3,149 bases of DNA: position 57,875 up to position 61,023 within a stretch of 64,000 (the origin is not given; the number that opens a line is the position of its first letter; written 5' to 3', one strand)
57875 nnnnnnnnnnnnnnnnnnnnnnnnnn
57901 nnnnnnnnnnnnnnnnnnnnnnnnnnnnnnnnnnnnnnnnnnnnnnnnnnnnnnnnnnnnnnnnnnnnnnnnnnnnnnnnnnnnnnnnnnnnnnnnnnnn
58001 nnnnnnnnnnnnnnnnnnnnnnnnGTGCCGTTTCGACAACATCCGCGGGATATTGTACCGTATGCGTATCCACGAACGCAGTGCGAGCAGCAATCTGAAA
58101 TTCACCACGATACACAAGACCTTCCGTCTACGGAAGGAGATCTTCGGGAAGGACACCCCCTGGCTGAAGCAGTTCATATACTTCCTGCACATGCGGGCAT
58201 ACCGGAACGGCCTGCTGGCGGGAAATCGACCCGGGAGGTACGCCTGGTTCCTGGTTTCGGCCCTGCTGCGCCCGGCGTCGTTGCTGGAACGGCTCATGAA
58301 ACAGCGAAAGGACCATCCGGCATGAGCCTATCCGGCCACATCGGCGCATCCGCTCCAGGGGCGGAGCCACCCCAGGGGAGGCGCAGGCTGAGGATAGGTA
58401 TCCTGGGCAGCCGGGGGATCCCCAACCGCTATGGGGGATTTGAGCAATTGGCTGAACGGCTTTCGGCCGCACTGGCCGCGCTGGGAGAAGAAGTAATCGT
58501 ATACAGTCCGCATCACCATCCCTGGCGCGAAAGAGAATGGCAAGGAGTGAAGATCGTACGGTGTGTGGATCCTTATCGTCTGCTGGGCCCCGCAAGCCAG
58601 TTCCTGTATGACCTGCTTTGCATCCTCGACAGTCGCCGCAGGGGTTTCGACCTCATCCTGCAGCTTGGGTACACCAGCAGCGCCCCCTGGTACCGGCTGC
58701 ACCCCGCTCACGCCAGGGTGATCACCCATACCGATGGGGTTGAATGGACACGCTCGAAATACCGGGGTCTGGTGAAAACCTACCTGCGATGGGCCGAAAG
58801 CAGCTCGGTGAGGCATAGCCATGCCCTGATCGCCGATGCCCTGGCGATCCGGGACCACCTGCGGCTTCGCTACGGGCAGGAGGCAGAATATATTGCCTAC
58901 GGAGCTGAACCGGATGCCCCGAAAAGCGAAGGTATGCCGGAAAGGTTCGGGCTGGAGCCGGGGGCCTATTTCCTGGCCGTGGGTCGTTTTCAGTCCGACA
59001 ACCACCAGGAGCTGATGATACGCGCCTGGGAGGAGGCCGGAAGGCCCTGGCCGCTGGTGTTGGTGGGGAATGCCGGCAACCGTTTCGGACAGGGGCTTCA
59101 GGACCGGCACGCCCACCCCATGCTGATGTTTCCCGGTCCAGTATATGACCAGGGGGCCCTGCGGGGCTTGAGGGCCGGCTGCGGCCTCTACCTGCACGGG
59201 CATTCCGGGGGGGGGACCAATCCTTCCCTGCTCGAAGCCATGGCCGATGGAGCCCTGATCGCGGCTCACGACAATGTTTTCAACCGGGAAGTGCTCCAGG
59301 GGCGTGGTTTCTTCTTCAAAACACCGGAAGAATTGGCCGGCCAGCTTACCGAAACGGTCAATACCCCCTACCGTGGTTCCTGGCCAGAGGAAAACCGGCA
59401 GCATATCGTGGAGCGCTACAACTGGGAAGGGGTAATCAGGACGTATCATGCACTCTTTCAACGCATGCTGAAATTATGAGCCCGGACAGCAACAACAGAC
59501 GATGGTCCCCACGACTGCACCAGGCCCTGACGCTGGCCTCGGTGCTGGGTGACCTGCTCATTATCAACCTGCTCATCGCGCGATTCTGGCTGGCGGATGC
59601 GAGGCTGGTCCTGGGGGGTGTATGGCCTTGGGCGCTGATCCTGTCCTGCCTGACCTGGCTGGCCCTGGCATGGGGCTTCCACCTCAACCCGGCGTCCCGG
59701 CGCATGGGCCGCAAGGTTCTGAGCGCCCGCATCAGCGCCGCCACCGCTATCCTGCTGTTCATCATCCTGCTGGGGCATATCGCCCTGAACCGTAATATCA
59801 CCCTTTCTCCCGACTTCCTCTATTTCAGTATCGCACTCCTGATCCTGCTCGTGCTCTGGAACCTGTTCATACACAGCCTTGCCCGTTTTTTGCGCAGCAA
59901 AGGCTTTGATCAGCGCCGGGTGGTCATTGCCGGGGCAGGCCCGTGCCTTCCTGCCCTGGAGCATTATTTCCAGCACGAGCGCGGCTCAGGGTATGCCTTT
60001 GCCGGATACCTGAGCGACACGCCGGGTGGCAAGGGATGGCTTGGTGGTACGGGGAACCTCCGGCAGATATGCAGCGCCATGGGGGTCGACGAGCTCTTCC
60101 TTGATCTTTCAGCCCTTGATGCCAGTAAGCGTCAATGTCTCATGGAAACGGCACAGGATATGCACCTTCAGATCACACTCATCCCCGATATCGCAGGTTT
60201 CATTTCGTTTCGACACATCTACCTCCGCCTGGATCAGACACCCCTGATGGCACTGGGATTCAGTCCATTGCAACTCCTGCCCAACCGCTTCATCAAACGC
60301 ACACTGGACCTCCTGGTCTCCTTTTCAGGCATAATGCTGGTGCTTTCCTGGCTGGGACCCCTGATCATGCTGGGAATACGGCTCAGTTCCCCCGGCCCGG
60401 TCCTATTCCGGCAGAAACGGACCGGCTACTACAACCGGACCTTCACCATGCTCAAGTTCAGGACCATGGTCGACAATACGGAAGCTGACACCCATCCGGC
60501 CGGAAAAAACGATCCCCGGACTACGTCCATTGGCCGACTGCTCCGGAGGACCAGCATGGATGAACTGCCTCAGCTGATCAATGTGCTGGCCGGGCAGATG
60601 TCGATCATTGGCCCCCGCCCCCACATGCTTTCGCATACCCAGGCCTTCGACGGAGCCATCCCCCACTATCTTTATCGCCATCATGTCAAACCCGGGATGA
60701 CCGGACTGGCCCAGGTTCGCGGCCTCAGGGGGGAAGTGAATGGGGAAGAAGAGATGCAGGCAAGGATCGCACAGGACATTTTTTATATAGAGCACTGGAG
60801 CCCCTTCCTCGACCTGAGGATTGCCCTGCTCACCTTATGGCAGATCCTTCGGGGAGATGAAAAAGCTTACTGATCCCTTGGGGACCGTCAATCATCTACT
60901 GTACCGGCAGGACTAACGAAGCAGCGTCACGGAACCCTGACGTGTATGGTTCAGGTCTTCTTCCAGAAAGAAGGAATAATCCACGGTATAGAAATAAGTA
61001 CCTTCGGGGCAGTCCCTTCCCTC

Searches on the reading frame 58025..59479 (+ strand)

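Call 82: search_protein_families(library=pfam, proteins=[window:58025-59479:+], max_evalue=0.001)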
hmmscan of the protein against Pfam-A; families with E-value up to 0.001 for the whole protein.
window:58025-59479:+ (484 aa): 5 families
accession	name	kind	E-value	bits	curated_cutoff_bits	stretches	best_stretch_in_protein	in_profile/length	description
PF09314.17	DUF1972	-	6.1e-17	62.3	25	1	126-295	6-186/186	Domain of unknown function (DUF1972)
PF13579.12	Glyco_trans_4_4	-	5.9e-11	43.4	29.7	1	137-285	1-148/158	Glycosyl transferase 4-like domain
PF13439.12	Glyco_transf_4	-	2.5e-08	34.6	28.5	1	136-288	1-157/170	Glycosyltransferase Family 4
PF13692.12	Glyco_trans_1_4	-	1.1e-05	26.2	27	1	315-443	3-138/142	Glycosyl transferases group 1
PF00534.26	Glycos_transf_1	-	5.6e-05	23.2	26.4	1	313-448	15-159/172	Glycosyl transferases group 1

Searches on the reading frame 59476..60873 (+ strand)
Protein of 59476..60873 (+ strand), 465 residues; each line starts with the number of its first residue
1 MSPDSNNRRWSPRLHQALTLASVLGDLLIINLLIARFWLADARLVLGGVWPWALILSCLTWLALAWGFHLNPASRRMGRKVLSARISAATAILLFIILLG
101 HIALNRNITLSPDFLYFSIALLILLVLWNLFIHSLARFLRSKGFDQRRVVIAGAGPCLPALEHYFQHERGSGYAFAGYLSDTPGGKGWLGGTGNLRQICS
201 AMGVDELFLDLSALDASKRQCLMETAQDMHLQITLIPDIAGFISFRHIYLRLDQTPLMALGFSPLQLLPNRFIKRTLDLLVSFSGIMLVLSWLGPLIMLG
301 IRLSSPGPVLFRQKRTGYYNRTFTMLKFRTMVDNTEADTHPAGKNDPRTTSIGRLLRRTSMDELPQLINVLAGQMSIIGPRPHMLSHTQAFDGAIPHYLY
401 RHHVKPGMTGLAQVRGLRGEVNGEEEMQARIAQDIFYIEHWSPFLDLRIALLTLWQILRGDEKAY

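Call 82: search_protein_families(library=pfam, proteins=[window:59476-60873:+], max_evalue=0.001)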
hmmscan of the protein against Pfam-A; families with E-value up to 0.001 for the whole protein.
window:59476-60873:+ (465 aa): 2 families
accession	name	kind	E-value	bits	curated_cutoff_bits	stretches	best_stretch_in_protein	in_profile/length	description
PF02397.22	Bac_transf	-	1.2e-60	204.6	27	1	274-458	1-178/179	Bacterial sugar transferase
PF13727.12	CoA_binding_3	-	4.3e-07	30.6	25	1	76-237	16-175/175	CoA-binding domain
